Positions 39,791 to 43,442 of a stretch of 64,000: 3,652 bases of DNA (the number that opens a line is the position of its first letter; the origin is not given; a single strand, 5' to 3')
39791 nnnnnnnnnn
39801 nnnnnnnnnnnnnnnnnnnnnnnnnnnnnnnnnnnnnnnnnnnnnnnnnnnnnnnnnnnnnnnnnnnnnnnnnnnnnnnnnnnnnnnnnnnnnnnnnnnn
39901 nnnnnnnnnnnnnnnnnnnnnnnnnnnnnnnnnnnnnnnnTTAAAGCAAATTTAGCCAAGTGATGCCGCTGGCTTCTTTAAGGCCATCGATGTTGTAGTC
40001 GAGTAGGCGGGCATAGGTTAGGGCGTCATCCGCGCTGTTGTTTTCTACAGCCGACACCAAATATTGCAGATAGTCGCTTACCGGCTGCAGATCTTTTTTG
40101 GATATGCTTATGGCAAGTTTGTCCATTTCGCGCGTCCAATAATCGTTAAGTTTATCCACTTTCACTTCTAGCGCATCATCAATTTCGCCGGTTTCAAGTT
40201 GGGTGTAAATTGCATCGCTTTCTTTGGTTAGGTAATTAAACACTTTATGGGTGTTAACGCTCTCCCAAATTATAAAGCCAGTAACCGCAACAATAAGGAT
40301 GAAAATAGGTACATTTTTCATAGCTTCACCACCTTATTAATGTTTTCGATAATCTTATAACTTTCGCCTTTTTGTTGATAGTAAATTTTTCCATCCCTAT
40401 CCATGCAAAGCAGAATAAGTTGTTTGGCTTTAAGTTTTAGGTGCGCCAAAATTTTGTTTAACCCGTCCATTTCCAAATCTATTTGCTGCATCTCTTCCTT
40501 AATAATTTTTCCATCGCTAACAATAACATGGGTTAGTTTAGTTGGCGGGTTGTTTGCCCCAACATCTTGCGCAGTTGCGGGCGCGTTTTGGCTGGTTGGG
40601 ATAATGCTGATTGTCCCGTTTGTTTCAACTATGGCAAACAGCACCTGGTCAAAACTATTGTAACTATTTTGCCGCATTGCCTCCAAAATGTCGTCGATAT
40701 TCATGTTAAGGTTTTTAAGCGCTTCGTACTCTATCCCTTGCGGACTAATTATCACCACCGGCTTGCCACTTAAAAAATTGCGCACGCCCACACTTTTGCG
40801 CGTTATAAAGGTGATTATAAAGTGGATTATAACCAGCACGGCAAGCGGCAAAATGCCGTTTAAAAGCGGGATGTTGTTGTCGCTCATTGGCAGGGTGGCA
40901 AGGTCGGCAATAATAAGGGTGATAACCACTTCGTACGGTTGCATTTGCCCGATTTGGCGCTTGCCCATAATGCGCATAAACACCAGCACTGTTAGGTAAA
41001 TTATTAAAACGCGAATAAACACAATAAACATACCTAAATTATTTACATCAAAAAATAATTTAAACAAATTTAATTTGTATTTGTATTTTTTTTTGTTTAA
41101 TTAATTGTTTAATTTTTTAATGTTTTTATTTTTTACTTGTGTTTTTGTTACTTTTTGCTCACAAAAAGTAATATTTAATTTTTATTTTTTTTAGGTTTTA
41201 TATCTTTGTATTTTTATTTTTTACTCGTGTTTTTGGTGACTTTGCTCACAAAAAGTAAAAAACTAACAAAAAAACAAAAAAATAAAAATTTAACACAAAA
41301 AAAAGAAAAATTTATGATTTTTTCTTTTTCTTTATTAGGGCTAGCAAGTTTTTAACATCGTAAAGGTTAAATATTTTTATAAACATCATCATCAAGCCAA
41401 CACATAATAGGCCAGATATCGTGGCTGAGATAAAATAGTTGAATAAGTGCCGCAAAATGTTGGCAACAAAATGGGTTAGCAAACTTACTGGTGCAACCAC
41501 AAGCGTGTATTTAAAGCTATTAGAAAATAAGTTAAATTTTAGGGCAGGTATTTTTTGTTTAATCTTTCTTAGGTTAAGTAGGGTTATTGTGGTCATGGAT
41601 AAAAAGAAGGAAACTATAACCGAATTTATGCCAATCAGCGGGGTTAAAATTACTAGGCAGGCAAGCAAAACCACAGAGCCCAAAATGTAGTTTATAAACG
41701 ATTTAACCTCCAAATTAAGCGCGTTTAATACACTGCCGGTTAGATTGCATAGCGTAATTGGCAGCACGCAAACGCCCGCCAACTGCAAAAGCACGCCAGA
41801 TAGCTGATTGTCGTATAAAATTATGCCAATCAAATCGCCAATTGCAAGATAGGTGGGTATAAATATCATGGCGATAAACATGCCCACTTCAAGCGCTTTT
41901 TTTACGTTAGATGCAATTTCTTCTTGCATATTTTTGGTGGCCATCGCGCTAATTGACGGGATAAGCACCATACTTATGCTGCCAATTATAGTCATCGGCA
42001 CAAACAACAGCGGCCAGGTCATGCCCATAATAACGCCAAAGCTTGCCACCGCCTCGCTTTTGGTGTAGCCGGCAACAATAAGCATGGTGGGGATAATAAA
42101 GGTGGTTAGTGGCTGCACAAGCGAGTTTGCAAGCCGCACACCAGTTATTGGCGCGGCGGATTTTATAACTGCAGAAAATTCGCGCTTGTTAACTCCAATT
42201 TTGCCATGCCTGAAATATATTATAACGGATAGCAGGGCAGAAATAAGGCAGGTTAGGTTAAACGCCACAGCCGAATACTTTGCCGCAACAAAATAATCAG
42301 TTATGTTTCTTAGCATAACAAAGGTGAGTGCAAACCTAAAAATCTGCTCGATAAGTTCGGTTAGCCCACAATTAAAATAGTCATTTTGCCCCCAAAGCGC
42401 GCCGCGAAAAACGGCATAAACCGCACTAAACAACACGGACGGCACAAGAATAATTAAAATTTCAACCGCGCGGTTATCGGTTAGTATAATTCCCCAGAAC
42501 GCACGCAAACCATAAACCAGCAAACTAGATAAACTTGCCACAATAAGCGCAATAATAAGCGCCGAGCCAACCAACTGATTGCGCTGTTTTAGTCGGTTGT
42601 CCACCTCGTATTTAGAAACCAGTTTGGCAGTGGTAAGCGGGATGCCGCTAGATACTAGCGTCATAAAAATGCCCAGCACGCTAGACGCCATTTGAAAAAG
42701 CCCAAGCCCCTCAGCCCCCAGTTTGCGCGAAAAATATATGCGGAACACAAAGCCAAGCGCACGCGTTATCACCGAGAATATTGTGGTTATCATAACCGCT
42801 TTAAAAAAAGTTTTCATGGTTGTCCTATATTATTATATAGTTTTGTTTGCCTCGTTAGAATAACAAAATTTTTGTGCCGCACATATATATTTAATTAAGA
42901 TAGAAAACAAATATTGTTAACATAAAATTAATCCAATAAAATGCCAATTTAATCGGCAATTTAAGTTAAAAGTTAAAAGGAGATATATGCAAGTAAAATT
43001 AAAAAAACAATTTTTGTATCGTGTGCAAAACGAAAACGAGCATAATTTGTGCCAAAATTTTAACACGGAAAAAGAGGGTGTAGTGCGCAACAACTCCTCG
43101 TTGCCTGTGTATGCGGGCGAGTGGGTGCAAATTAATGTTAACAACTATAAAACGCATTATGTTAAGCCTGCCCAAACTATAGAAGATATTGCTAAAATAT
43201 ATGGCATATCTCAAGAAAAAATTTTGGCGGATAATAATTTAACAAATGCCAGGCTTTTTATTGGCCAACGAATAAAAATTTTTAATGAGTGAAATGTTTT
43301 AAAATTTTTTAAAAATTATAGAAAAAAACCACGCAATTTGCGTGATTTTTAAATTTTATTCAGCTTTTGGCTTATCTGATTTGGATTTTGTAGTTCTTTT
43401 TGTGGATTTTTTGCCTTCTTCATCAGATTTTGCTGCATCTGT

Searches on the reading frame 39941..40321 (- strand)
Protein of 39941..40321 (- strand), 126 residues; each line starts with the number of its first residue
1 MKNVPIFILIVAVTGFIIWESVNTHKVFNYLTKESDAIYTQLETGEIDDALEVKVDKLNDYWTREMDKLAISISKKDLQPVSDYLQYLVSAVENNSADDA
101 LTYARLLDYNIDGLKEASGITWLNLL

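Call 7: search_protein_families(library=pfam, proteins=[window:39941-40321:-])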
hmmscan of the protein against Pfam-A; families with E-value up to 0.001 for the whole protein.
window:39941-40321:- (126 aa): 1 family
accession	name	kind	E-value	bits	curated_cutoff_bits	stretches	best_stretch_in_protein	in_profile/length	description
PF14276.11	DUF4363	-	1.5e-08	35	27.5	1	18-124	1-106/107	Domain of unknown function (DUF4363)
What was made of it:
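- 39941..40321 (-): DUF4363 gene, right flanking gene (operon with YetF/DUF421 at 40318-41067). Pfam (call 7)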

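Call 10: find_encoding_contigs(protein=window:39941-40321:-, flank=3000, max_places=10)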
Protein window:39941-40321:- (126 aa): 3 contigs read that carry it; 3 places shown.
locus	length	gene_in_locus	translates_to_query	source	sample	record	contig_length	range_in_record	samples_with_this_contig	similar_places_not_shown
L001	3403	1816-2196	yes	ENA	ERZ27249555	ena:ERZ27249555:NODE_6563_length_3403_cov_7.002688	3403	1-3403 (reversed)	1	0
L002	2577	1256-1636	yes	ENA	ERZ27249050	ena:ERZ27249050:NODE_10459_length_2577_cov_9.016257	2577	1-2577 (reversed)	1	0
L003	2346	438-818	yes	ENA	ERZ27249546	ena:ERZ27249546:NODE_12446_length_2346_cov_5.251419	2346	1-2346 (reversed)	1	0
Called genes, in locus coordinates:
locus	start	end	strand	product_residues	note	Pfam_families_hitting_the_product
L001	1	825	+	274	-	?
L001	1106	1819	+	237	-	PF04239:DUF421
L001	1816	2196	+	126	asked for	-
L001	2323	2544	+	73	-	-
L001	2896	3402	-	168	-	?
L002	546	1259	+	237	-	PF04239:DUF421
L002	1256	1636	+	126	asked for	-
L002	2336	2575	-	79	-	?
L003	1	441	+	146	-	?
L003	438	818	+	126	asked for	-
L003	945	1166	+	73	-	-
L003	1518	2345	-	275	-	?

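Call 29: find_homologous_proteins(query=window:39941-40321:-)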
Query window:39941-40321:- (126 aa): 15 proteins with E <= 0.001 among 25 candidates.
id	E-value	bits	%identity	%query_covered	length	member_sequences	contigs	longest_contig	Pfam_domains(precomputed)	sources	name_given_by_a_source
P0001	3.6e-75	268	100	100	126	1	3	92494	-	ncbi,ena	-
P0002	7.4e-66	238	87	100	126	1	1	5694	-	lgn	-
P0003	5.4e-64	232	84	100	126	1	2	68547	-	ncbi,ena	-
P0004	5.7e-52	193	69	100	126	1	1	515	-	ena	-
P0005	1.7e-38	149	58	98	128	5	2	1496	-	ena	-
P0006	1.3e-37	146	56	98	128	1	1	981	PF14276.12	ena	-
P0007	3.8e-37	145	55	98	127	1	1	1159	-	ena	-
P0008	3.7e-35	139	57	98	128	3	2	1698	-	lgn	-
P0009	3.9e-34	135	52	98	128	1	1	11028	-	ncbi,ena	-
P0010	5.0e-34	135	52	98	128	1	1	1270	-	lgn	-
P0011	5.7e-34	135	54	98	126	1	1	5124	-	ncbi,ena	-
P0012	7.4e-34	134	53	100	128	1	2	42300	-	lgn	-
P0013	2.6e-33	133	51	98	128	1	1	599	-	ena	-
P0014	6.8e-32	128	53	98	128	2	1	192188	-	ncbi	-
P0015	8.3e-30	121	55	78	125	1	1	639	-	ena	-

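Call 30: find_encoding_contigs(protein=P0003, flank=6000, max_places=3)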
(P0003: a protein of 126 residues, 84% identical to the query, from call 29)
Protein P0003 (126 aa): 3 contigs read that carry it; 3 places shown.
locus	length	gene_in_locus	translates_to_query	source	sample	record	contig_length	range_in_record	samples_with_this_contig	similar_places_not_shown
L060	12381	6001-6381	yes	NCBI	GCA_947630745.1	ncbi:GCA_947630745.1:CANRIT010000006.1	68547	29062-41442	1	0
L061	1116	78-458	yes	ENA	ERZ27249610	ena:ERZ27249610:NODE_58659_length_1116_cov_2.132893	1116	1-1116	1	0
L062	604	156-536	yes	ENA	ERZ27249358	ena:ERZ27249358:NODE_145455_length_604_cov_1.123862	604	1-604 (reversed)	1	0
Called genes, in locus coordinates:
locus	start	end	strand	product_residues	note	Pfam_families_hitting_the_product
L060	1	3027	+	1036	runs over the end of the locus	-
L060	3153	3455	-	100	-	PF01476:LysM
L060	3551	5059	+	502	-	PF01943:Polysacc_synt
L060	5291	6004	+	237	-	PF04239:DUF421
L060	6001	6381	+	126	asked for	-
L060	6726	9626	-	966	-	PF00005:ABC_tran (faint), PF02463:SMC_N (faint), PF03193:RsgA_GTPase (faint), PF13191:AAA_16 (faint), PF13476:AAA_23 (faint), PF13481:AAA_25 (faint), PF17760:UvrA_inter, PF17755:UvrA_DNA-bind, +3 more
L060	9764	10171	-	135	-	-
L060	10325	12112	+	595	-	PF08439:Peptidase_M3_N (weak), PF01432:Peptidase_M3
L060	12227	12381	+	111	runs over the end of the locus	-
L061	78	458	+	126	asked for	-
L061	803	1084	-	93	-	-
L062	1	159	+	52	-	?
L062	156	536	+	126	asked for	-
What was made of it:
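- Synteny with L060 is intact around the array (call 30).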

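Call 31: find_encoding_contigs(protein=P0002, flank=6000, max_places=3)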
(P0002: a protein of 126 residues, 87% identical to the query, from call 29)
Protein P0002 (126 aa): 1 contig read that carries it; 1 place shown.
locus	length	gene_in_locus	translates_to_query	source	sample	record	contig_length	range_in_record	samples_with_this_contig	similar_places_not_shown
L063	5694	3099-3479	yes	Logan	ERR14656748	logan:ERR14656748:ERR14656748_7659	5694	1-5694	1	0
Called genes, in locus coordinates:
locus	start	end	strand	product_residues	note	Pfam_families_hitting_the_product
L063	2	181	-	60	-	?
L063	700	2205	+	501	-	PF01554:MatE (weak), PF01943:Polysacc_synt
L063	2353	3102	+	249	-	PF04239:DUF421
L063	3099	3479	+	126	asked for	-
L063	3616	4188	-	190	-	-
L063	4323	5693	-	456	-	?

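Call 32: find_encoding_contigs(protein=P0014, flank=6000, max_places=3)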
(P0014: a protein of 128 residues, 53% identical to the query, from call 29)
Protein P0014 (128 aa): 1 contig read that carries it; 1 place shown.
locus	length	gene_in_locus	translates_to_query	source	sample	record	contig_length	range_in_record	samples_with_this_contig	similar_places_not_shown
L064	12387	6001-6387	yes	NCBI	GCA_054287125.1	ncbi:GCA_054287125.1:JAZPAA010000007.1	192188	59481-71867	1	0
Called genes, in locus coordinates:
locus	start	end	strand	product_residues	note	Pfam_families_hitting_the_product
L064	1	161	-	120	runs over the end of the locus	PF01925:TauE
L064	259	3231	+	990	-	-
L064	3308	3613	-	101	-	PF01476:LysM, PF23473:LysM3_LYK4_5 (weak)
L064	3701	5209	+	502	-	PF01943:Polysacc_synt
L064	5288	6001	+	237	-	PF04239:DUF421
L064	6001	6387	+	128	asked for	-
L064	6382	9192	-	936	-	PF00005:ABC_tran (faint), PF02463:SMC_N (faint), PF03193:RsgA_GTPase (faint), PF13175:AAA_15 (faint), PF13555:AAA_29 (faint), PF17760:UvrA_inter, PF17755:UvrA_DNA-bind, PF13304:AAA_21 (faint)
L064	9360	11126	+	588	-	PF08439:Peptidase_M3_N, PF01432:Peptidase_M3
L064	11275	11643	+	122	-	-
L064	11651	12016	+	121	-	-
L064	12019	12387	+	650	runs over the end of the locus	PF00270:DEAD (faint), PF04851:ResIII, PF17757:UvrB_inter, PF27431:UvrB_3rd, PF00271:Helicase_C, PF12344:UvrB, PF02151:UVR (weak)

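Call 33: find_encoding_contigs(protein=P0012, flank=6000, max_places=3)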
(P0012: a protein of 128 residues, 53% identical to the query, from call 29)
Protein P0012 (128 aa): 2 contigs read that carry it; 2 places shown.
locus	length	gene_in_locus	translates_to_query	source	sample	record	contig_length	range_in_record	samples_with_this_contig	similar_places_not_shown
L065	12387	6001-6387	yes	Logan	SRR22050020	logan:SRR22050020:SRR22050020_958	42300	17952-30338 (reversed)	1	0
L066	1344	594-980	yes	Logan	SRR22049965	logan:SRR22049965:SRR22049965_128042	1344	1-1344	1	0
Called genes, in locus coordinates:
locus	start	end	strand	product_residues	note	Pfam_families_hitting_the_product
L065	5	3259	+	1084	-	-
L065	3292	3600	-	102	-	PF01476:LysM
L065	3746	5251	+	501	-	PF01554:MatE (weak), PF01943:Polysacc_synt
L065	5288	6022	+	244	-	PF04239:DUF421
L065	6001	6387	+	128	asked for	-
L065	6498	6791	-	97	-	-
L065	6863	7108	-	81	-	PF04070:DUF378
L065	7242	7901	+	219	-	-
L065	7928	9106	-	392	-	PF04015:DUF362, PF13183:Fer4_8 (faint), PF13187:Fer4_9, PF14697:Fer4_21 (faint), PF00037:Fer4 (weak), PF12838:Fer4_7, PF00037:Fer4 (weak), PF12837:Fer4_6 (weak), +4 more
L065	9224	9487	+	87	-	-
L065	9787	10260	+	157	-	PF03449:GreA_GreB_N, PF01272:GreA_GreB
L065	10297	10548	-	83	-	PF06257:VEG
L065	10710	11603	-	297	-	PF00849:PseudoU_synth_2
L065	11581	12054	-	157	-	PF01252:Peptidase_A8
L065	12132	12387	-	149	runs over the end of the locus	PF04472:SepF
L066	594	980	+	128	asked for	-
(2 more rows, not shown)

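Call 41: list_cluster_members(proteins=[P0001, P0003, P0014, P0002])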
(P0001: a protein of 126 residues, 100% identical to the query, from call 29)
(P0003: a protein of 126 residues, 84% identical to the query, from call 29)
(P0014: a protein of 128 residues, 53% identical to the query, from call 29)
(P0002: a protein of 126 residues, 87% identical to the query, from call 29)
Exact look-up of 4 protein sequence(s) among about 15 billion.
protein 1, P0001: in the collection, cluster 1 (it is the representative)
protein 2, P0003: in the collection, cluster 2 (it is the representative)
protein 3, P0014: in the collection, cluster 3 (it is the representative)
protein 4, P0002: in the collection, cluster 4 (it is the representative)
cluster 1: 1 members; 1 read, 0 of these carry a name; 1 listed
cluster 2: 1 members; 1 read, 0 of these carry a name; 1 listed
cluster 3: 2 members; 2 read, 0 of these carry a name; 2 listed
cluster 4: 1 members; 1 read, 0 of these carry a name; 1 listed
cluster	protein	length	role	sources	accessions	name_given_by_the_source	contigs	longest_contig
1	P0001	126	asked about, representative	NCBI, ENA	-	-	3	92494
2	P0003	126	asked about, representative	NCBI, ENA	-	-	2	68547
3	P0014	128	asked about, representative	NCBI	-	-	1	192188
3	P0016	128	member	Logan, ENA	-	-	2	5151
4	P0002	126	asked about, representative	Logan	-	-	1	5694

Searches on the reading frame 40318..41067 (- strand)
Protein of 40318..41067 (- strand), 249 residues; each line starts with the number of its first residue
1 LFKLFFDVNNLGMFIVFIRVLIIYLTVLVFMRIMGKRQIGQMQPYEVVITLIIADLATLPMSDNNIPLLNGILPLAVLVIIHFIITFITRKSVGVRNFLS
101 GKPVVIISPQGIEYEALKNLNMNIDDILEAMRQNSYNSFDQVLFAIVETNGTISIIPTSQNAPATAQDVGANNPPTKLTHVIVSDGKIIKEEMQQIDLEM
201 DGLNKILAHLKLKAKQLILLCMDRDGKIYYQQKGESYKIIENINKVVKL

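Call 7: search_protein_families(library=pfam, proteins=[window:40318-41067:-])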
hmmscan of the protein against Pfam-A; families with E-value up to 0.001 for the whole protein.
window:40318-41067:- (249 aa): 2 families
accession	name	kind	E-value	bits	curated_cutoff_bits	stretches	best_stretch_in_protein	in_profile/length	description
PF04239.17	DUF421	-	2.2e-27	95.5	23.6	1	91-219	2-125/129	YetF C-terminal domain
PF20730.2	YetF_N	-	0.0003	21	26.5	1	16-88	4-76/76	YetF N-terminal transmembrane domain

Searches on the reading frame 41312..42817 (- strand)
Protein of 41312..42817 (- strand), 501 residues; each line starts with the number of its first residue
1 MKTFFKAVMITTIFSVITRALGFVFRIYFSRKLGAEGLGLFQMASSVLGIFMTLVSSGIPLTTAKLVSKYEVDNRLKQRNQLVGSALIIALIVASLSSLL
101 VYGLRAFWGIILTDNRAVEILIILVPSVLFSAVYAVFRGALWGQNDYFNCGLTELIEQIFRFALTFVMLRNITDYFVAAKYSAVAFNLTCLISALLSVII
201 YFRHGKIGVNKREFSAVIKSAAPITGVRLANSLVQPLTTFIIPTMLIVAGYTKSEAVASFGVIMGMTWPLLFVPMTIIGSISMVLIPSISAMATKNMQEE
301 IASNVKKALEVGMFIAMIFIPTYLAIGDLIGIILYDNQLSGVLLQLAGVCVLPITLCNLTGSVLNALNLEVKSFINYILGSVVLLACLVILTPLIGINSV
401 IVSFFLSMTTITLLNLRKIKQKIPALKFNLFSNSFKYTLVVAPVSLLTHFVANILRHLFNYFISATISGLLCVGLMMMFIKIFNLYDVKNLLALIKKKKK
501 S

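Call 7: search_protein_families(library=pfam, proteins=[window:41312-42817:-])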
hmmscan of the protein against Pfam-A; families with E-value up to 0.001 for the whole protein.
window:41312-42817:- (501 aa): 1 family
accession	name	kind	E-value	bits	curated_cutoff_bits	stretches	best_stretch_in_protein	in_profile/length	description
PF01943.22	Polysacc_synt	-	2.5e-22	80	28.2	1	6-291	3-272/274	Polysaccharide biosynthesis protein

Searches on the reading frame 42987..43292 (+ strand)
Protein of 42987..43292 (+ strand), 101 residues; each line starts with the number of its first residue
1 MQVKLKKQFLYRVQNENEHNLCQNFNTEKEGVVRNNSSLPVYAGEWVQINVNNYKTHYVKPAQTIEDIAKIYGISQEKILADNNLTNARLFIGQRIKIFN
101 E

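Call 43: search_protein_families(library=pfam, proteins=[window:42987-43292:+])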
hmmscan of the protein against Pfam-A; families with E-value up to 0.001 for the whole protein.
window:42987-43292:+ (101 aa): 2 families
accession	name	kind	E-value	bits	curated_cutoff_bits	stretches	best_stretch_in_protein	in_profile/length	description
PF01476.26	LysM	-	1.7e-11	44.3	20.9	1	57-98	1-42/43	LysM domain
PF23473.1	LysM3_LYK4_5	-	0.00024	21.6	29.3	0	57-91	5-39/48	LYK4/5 LysM3 domain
